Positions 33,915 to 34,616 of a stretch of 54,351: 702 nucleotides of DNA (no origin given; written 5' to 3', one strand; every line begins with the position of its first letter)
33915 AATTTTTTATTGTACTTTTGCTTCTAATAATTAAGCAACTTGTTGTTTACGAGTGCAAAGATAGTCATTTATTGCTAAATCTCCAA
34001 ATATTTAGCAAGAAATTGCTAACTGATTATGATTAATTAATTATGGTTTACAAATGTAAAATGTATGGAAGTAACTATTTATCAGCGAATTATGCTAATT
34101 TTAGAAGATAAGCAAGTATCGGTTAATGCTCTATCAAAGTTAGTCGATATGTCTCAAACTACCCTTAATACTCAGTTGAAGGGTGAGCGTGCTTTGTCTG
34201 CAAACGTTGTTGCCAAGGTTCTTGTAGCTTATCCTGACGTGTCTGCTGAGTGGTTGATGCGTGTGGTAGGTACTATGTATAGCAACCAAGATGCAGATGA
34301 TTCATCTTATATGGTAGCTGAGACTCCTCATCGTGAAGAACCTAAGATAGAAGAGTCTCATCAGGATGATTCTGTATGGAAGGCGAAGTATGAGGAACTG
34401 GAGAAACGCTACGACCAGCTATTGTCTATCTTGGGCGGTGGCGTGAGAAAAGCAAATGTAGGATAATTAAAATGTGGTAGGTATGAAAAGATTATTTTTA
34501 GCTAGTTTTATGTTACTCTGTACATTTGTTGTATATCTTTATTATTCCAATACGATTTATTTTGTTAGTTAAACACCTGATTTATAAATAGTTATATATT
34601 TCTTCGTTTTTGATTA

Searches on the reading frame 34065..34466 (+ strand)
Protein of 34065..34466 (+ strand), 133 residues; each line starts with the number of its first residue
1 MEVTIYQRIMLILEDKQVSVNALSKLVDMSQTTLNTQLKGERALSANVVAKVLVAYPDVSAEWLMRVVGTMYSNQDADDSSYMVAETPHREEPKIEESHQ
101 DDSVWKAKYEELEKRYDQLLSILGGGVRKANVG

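Call 17: search_protein_families(library=pfam, max_evalue=0.01, proteins=[window:34065-34466:+])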
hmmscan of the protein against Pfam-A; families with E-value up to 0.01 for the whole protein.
window:34065-34466:+ (133 aa): 2 families
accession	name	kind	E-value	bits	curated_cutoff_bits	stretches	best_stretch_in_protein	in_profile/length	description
PF13443.12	HTH_26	-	0.001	19.7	22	1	12-52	5-46/63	Cro/C1-type HTH DNA-binding domain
PF01381.28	HTH_3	-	0.0091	16.5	23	0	13-64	5-55/55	Helix-turn-helix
